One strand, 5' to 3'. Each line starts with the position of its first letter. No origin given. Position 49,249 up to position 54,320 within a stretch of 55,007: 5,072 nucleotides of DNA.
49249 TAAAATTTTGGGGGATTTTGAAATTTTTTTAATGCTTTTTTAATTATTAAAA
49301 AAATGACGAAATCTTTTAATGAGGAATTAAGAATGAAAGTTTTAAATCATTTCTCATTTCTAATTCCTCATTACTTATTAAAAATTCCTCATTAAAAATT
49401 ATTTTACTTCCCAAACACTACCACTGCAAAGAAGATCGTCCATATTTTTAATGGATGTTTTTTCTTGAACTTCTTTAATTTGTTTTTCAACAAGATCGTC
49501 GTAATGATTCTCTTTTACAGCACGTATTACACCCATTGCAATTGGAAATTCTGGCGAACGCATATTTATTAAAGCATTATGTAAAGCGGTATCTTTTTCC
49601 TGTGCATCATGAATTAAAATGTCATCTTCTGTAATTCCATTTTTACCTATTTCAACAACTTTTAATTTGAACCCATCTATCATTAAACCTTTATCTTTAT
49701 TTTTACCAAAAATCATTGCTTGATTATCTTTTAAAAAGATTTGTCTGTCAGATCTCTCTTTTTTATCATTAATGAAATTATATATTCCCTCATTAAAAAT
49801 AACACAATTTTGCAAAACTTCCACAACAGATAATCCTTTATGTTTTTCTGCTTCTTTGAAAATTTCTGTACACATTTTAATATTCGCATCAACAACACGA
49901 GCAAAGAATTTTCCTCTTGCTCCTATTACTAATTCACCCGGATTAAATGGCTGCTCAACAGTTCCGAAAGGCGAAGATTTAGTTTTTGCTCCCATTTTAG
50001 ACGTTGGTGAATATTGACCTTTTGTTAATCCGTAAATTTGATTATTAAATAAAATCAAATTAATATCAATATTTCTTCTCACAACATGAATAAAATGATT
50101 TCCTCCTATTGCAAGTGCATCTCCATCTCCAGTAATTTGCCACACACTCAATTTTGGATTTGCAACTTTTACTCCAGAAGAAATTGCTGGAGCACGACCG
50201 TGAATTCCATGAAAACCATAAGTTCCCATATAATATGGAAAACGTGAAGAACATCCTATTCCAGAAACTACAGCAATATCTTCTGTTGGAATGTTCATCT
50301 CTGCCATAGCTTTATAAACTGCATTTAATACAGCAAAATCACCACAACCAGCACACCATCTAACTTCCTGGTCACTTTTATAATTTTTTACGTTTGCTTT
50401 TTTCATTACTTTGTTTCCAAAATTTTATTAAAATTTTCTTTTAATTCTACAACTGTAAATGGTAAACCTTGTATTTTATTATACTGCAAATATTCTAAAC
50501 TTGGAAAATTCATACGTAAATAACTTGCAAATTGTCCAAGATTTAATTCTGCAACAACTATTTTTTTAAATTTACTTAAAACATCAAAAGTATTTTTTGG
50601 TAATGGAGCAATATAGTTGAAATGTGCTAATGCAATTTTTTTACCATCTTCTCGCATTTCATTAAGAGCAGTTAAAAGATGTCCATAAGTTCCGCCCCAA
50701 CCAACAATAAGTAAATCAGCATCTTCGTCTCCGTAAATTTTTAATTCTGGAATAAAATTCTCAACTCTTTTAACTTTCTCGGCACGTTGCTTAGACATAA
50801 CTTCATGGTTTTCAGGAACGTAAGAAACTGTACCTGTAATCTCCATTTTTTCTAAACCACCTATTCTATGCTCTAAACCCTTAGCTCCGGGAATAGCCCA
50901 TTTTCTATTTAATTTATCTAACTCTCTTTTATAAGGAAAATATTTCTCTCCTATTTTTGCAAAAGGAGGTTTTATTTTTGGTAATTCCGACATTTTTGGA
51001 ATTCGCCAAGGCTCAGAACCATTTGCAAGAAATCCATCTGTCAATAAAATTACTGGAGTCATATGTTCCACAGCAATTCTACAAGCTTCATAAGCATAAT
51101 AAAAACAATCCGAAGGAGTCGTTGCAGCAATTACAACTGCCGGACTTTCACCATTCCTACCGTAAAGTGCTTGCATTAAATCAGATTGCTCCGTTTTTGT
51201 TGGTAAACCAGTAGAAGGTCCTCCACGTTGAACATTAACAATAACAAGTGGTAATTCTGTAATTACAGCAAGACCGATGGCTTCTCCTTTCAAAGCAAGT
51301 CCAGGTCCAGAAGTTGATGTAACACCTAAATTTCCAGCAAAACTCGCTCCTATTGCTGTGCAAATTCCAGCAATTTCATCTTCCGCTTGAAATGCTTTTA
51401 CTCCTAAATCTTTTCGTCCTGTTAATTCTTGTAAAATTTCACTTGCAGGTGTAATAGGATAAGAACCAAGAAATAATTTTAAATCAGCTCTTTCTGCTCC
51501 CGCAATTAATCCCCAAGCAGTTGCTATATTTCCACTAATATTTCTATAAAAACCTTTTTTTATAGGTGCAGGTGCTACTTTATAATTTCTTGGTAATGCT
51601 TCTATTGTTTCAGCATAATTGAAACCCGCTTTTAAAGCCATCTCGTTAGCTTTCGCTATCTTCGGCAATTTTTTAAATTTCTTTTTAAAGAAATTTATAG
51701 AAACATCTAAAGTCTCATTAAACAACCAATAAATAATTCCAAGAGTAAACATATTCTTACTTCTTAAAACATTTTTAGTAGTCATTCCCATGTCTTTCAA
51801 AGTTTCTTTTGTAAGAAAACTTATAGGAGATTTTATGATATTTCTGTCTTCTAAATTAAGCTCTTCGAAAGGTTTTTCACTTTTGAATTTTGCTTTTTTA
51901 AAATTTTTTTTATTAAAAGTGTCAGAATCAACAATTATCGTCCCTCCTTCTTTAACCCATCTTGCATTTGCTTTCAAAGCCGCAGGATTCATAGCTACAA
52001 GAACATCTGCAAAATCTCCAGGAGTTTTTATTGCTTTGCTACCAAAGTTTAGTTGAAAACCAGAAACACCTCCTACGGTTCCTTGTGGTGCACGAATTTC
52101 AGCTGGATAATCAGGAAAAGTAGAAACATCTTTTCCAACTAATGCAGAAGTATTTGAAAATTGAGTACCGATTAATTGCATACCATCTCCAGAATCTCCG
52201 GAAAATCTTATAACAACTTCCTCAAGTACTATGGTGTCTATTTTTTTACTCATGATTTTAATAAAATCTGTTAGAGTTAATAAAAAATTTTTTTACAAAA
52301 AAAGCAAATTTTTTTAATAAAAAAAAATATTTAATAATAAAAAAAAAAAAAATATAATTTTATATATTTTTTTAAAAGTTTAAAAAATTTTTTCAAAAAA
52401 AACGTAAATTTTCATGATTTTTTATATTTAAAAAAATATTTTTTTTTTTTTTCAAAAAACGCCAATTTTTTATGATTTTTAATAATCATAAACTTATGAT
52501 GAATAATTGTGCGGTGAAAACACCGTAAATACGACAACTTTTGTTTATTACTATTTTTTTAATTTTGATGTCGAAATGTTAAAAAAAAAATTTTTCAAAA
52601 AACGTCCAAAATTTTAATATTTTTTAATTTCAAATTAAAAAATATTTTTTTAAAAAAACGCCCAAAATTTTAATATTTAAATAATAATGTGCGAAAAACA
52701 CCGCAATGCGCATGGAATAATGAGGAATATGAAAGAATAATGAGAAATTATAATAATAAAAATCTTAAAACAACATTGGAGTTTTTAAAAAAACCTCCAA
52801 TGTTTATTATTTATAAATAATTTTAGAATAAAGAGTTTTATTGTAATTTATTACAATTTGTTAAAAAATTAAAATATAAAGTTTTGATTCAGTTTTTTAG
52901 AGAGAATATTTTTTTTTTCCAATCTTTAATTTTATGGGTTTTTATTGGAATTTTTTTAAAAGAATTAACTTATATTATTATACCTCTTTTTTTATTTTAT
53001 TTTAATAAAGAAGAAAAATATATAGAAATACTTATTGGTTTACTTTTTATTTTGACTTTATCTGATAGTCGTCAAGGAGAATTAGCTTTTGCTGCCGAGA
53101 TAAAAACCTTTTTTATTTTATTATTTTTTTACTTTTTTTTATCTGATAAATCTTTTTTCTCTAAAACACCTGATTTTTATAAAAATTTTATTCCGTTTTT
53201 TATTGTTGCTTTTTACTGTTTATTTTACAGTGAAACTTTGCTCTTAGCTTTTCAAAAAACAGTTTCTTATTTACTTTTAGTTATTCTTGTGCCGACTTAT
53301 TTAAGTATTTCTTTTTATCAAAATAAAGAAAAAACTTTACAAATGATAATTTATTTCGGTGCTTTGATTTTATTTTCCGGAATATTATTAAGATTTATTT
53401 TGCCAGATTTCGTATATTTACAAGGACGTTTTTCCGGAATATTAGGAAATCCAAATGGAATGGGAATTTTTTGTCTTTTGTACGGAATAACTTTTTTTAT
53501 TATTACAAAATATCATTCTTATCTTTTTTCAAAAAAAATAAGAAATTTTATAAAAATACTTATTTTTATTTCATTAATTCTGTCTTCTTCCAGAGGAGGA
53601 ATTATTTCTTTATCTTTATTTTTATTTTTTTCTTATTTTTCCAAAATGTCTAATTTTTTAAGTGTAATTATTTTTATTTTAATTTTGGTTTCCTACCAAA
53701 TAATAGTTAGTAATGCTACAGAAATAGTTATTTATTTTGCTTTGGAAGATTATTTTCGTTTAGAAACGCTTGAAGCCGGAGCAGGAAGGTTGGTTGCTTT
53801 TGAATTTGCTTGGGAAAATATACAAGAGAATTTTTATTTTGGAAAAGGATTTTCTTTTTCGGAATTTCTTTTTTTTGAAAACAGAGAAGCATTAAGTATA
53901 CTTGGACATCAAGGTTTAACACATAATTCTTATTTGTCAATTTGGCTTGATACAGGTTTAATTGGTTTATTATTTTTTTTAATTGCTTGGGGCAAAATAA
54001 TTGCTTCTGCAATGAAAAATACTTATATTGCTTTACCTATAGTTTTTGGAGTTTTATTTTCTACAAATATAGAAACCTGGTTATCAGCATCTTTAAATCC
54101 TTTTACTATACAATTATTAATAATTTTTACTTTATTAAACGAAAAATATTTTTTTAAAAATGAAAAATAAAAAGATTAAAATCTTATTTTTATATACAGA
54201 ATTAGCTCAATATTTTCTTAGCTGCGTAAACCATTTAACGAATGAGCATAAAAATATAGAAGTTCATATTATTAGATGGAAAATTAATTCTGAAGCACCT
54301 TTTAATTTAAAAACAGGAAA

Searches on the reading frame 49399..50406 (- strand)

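Call 8: search_protein_families(library=pfam, proteins=[window:49399-50406:-])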
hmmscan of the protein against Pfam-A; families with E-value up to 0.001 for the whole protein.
window:49399-50406:- (335 aa): 1 family
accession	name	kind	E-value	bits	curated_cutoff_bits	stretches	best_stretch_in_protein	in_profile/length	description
PF02775.26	TPP_enzyme_C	-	2.9e-31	108.7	21.9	1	50-197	2-151/151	Thiamine pyrophosphate enzyme, C-terminal TPP binding domain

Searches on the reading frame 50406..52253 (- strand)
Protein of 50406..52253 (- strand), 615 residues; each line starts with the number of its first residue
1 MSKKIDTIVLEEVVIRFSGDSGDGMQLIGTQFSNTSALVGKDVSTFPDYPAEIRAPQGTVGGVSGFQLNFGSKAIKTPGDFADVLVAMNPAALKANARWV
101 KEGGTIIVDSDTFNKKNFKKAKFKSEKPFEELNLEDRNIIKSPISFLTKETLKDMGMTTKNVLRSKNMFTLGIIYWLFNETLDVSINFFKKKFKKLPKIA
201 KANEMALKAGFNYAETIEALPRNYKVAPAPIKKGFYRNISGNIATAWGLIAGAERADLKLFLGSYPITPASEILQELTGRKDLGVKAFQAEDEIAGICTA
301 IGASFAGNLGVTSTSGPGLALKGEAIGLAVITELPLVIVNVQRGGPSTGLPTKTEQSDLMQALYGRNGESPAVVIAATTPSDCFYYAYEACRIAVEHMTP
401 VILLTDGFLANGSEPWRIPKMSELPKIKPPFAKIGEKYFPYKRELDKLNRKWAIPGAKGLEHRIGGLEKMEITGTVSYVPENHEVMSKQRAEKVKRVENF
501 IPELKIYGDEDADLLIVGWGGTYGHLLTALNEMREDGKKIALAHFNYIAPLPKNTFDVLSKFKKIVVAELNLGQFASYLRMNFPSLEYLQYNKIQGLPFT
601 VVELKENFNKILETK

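Call 7: search_protein_families(library=pfam, proteins=[window:50406-52253:-])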
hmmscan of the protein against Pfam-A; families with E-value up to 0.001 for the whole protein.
window:50406-52253:- (615 aa): 3 families
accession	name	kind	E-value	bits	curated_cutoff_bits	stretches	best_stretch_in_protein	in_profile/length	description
PF01855.24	POR_N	-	1.6e-51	175.7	27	1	261-471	10-220/231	Pyruvate flavodoxin/ferredoxin oxidoreductase, thiamine diP-bdg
PF01558.24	POR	-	6.7e-25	88.7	27.4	1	22-211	2-172/173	Pyruvate ferredoxin/flavodoxin oxidoreductase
PF17147.9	PFOR_II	-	2.7e-05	24.9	27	1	512-577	1-72/102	Pyruvate:ferredoxin oxidoreductase core domain II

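Call 11: find_encoding_contigs(protein=window:50406-52253:-, flank=3000, max_places=5)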
Protein window:50406-52253:- (615 aa): 10 contigs read that carry it; 5 places shown.
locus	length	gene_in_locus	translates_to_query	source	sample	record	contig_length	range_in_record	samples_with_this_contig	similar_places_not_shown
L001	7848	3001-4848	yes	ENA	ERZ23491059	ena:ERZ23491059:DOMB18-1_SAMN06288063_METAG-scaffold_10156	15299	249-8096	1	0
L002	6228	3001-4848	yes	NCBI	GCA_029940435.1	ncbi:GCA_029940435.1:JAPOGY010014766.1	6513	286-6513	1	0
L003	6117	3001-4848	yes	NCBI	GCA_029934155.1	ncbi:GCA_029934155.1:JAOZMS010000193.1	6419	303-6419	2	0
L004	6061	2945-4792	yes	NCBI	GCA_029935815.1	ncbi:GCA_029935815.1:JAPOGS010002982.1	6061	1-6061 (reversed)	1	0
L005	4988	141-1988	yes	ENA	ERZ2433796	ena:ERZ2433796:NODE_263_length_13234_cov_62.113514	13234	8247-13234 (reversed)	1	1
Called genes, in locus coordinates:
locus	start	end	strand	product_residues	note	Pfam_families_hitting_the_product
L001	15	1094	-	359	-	PF00534:Glycos_transf_1, PF13692:Glyco_trans_1_4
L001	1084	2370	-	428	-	PF04932:Wzy_C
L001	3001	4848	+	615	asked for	PF01558:POR, PF01855:POR_N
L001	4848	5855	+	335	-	PF02775:TPP_enzyme_C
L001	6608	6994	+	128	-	-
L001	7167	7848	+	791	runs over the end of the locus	PF03176:MMPL, PF02460:Patched, PF12349:Sterol-sensing, PF03176:MMPL, PF00873:ACR_tran (weak)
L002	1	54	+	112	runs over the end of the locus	?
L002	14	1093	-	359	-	PF00534:Glycos_transf_1, PF13692:Glyco_trans_1_4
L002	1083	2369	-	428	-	PF04932:Wzy_C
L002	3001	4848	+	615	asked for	PF01558:POR, PF01855:POR_N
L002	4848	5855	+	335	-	PF02775:TPP_enzyme_C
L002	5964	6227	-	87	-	?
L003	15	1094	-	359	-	PF00534:Glycos_transf_1, PF13692:Glyco_trans_1_4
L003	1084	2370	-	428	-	PF04932:Wzy_C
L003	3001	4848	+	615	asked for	PF01558:POR, PF01855:POR_N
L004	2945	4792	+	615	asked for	PF01558:POR, PF01855:POR_N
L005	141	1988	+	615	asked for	PF01558:POR, PF01855:POR_N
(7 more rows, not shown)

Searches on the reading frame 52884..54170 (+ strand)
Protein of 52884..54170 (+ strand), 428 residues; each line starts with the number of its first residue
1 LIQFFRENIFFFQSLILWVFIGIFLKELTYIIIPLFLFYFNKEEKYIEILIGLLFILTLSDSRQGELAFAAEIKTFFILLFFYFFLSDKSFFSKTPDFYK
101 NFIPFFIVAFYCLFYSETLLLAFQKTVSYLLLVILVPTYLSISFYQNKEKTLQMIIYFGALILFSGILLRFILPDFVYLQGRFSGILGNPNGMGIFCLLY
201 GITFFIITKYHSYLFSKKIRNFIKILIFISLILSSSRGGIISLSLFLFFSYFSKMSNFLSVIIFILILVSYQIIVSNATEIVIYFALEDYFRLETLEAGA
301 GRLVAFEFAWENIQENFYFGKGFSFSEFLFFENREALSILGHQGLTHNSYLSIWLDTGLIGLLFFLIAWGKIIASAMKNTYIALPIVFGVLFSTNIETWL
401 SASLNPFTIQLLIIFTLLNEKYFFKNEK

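Call 7: search_protein_families(library=pfam, proteins=[window:52884-54170:+])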
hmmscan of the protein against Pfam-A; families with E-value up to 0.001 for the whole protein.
window:52884-54170:+ (428 aa): 1 family
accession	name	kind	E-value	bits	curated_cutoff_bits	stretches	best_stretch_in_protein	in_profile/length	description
PF04932.20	Wzy_C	-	5.1e-14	52.7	31.7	1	224-366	3-149/149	O-Antigen ligase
